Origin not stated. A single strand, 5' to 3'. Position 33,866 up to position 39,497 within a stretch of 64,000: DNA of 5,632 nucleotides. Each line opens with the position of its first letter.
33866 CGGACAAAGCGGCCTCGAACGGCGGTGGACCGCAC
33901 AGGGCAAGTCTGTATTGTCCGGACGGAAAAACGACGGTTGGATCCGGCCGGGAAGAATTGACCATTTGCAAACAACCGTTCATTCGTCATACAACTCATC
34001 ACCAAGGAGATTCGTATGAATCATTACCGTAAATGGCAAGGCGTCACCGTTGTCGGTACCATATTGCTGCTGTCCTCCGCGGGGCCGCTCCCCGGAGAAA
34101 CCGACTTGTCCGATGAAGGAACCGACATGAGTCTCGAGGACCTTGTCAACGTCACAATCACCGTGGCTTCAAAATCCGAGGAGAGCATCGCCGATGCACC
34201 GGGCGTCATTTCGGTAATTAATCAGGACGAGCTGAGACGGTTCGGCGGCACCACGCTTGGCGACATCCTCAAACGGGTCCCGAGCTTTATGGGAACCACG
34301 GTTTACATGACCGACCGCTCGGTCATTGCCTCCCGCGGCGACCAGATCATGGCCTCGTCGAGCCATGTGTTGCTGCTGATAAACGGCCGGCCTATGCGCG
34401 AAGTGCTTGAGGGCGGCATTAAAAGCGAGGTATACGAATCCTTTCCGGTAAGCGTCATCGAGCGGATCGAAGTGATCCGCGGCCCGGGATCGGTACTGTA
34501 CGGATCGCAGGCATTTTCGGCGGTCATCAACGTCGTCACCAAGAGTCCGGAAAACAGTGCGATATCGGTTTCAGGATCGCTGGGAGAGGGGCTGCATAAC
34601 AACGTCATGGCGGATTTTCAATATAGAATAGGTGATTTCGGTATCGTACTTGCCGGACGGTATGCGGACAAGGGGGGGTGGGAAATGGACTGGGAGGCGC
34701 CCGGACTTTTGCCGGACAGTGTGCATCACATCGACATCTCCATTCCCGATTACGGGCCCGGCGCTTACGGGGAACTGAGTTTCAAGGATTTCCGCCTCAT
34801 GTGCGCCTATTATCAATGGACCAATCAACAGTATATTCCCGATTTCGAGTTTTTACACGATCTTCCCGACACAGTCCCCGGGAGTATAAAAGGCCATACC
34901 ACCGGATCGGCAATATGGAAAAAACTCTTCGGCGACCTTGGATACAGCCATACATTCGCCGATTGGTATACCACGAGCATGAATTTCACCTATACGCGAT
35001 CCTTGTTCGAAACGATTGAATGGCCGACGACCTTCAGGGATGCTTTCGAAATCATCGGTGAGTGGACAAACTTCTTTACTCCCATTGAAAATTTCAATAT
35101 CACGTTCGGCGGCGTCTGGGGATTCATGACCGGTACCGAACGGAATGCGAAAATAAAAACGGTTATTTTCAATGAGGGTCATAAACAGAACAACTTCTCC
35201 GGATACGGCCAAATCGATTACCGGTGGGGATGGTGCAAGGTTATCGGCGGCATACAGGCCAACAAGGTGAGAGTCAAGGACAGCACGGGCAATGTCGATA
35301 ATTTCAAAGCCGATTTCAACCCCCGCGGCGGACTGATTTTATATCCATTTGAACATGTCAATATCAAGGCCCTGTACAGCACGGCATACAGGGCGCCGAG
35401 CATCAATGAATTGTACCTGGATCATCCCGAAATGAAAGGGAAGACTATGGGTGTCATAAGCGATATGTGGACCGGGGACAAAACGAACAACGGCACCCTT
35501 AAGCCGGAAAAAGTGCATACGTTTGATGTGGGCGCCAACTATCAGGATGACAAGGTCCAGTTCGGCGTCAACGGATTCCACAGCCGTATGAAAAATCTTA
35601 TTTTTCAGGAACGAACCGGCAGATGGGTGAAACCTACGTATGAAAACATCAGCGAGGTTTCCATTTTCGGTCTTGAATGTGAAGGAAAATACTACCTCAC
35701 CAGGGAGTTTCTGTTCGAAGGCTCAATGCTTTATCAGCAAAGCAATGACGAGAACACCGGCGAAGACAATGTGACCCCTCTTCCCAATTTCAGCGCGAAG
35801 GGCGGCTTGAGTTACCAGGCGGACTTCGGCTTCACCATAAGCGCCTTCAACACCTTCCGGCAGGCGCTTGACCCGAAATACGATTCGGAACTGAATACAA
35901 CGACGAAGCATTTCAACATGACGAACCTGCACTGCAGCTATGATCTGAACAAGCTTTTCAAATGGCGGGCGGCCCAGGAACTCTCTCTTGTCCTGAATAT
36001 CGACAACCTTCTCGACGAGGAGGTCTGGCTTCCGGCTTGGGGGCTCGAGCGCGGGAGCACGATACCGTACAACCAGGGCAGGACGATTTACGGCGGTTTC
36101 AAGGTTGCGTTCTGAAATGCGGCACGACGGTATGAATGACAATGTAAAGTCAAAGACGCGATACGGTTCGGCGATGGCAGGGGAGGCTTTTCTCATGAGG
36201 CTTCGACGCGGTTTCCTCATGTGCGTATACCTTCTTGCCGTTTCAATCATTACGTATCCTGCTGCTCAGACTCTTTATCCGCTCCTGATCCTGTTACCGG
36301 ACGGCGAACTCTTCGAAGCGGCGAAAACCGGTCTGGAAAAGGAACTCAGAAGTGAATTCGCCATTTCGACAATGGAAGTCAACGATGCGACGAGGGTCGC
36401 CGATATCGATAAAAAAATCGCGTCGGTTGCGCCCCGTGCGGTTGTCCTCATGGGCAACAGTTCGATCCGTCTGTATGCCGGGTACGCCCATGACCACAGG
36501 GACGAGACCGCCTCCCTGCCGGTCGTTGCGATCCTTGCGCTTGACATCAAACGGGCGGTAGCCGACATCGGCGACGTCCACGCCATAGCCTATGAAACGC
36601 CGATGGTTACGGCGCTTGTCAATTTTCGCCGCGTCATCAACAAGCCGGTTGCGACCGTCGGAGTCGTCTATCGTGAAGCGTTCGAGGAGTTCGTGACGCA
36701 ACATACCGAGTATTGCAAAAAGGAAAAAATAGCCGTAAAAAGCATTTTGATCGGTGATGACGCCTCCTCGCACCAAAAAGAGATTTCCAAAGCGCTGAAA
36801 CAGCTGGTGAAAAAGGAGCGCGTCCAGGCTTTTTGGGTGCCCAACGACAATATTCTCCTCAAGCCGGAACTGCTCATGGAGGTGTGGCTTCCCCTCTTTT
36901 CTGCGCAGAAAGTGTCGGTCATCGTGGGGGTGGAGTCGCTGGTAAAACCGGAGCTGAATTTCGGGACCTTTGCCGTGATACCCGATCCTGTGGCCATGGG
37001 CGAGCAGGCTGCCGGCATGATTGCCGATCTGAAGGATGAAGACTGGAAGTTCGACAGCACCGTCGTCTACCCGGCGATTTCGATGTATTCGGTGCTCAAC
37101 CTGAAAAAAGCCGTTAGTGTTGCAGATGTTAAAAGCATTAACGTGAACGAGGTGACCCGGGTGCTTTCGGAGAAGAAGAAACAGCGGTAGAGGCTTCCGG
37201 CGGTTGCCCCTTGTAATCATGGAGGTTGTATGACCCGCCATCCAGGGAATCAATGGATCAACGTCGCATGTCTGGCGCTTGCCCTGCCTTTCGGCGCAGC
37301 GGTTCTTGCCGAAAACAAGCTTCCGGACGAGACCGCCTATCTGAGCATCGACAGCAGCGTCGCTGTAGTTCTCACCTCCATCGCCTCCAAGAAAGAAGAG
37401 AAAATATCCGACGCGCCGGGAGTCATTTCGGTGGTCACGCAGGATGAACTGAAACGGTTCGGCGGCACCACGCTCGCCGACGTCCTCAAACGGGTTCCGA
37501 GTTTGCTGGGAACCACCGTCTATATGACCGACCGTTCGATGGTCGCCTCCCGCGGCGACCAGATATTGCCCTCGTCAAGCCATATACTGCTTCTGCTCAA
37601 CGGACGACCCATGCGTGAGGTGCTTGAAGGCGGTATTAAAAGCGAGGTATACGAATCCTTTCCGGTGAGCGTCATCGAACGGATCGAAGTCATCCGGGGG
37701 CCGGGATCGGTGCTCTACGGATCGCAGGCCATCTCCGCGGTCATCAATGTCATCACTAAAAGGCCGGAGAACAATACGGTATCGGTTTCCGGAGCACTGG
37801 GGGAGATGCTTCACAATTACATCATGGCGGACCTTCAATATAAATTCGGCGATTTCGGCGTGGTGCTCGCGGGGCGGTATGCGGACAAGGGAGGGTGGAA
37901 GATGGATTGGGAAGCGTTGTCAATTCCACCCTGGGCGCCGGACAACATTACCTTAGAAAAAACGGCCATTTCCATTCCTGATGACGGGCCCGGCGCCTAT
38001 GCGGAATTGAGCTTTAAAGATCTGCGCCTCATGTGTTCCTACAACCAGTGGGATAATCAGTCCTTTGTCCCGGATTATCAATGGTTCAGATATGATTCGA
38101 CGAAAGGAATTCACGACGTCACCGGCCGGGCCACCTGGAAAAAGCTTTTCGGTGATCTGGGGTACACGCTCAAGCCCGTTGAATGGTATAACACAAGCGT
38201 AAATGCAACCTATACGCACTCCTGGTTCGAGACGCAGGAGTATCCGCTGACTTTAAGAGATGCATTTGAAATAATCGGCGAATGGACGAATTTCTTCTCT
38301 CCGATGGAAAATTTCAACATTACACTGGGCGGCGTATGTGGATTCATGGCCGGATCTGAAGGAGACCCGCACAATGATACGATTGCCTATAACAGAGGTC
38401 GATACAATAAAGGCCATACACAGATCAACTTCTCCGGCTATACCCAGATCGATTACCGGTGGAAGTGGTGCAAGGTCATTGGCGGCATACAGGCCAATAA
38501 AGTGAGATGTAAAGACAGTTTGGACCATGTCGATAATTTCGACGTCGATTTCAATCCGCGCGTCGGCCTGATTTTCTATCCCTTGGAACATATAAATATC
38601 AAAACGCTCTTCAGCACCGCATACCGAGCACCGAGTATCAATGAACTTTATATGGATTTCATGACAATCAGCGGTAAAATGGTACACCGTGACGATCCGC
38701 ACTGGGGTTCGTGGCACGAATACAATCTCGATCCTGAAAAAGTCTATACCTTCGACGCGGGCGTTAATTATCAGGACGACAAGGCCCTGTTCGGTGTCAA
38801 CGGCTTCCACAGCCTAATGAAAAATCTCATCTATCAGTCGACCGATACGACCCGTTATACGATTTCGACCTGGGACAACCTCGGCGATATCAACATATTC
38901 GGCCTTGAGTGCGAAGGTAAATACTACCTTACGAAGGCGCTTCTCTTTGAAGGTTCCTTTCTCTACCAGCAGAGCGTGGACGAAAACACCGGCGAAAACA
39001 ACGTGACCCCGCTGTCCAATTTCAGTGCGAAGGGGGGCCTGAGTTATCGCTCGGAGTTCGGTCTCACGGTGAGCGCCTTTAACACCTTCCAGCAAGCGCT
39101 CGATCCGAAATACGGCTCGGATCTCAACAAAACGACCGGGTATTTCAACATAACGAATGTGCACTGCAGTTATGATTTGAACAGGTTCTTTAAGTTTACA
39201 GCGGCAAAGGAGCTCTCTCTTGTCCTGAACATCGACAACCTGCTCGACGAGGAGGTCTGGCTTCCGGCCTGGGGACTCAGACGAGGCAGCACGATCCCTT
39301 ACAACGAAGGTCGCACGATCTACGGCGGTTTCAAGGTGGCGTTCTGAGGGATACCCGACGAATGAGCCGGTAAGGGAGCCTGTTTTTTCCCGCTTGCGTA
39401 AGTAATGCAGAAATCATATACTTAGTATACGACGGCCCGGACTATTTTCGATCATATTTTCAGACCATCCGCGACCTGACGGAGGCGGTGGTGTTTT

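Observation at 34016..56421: Mirror-image TonB-receptor / binding-protein / CheA-CheY-CheX-HDOD signalling supercluster with no MCP, CheW, CheB or CheR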

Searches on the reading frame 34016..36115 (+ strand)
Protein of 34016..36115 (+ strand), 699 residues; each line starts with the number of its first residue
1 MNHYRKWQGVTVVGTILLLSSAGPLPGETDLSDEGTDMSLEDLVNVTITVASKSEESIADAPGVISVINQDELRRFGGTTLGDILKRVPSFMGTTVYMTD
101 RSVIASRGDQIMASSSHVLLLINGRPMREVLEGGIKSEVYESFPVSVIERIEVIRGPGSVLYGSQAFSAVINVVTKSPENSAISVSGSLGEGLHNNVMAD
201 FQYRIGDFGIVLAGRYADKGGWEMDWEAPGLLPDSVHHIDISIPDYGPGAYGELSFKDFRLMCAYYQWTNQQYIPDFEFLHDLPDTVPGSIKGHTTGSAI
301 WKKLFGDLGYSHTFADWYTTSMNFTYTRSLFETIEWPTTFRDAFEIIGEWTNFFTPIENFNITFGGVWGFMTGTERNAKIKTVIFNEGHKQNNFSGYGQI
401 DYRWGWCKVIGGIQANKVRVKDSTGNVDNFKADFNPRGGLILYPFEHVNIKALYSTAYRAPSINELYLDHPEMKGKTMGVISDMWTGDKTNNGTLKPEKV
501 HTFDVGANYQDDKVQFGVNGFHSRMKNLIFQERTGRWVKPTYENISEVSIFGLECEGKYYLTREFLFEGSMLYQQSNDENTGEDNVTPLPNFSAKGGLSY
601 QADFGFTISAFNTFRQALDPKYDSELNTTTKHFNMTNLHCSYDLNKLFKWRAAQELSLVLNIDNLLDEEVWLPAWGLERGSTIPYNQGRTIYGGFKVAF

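Call 3: search_protein_families(library=pfam, proteins=[window:34016-36115:+], max_evalue=0.01)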
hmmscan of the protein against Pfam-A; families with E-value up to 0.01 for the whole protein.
window:34016-36115:+ (699 aa): 2 families
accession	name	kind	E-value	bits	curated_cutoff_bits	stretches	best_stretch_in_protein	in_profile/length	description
PF00593.30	TonB_dep_Rec_b-barrel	-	2.9e-33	116.8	27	1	303-665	60-436/436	TonB dependent receptor-like, beta-barrel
PF07715.20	Plug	-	5.2e-18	66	23.9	1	59-170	3-107/107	TonB-dependent Receptor Plug Domain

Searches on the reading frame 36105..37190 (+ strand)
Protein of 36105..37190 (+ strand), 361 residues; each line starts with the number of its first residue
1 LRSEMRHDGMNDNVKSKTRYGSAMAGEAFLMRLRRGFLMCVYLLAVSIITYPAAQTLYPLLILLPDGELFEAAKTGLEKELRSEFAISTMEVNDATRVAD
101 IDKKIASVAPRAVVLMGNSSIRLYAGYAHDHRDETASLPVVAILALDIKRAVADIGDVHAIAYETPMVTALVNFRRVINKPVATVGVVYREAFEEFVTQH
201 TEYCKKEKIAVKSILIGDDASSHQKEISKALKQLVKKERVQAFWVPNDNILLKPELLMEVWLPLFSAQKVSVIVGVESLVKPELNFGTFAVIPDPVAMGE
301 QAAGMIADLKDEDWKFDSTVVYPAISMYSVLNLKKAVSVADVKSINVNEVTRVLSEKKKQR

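Call 3: search_protein_families(library=pfam, proteins=[window:36105-37190:+], max_evalue=0.01)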
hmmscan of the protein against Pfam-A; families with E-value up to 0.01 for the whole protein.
window:36105-37190:+ (361 aa): 0 families

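Call 9: search_protein_families(library=pfam, proteins=[window:36105-37190:+], max_evalue=10)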
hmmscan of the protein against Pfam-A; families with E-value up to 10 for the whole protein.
window:36105-37190:+ (361 aa): 4 families
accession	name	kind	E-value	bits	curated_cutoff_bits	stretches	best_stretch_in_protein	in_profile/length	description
PF13358.12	DDE_3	-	0.02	15.2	28.6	1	182-246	53-113/146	DDE superfamily endonuclease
PF24816.2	Ig_CFAP65__9th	-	0.046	14.2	24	1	90-141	107-155/170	Cilia- and flagella-associated protein 65-like, Ig-like domain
PF13858.11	DUF4199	-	0.15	12.9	32.3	1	31-116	61-143/165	Protein of unknown function (DUF4199)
PF25199.1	nSTAND_NTPase5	-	0.19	12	34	1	186-240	72-126/145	Novel STAND NTPase 5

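Call 10: search_protein_families(library=ncbifam, proteins=[window:36105-37190:+], max_evalue=1)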
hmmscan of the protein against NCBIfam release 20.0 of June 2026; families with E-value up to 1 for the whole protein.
window:36105-37190:+ (361 aa): 1 family
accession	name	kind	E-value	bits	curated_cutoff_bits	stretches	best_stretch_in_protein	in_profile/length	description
NF041285.1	ABC_SBP_TrpX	equivalog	2.3e-06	26.9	390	1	159-337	140-307/322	tryptophan ABC transporter substrate-binding protein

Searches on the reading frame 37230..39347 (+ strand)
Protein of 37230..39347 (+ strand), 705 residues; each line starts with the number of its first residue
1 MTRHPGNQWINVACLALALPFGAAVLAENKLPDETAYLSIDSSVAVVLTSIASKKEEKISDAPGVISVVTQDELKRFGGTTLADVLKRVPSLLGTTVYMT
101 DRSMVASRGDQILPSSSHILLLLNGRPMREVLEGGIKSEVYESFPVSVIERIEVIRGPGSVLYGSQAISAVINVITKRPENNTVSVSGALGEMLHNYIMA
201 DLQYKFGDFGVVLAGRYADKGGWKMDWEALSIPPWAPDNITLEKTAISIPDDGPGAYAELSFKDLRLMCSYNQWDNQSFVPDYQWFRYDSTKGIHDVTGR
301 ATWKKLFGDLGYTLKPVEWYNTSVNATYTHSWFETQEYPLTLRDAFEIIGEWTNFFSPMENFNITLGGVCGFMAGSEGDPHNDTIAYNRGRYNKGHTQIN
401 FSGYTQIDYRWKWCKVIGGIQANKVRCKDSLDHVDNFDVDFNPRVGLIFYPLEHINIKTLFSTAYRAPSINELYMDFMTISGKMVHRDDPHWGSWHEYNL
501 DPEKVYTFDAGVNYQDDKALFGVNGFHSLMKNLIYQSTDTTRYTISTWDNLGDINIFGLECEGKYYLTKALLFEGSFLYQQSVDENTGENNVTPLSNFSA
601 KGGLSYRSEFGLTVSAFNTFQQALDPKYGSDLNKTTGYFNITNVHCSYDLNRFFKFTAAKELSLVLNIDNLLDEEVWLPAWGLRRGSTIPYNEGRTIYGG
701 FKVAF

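Call 3: search_protein_families(library=pfam, proteins=[window:37230-39347:+], max_evalue=0.01)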
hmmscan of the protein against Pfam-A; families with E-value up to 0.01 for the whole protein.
window:37230-39347:+ (705 aa): 3 families
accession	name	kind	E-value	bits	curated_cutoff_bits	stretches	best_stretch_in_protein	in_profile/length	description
PF00593.30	TonB_dep_Rec_b-barrel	-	3.6e-29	103.3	27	1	280-671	44-436/436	TonB dependent receptor-like, beta-barrel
PF07715.20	Plug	-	2.2e-18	67.2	23.9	1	59-171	2-107/107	TonB-dependent Receptor Plug Domain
PF14905.12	OMP_b-brl_3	-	5.1e-07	29.5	27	1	395-675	109-377/408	Outer membrane protein beta-barrel family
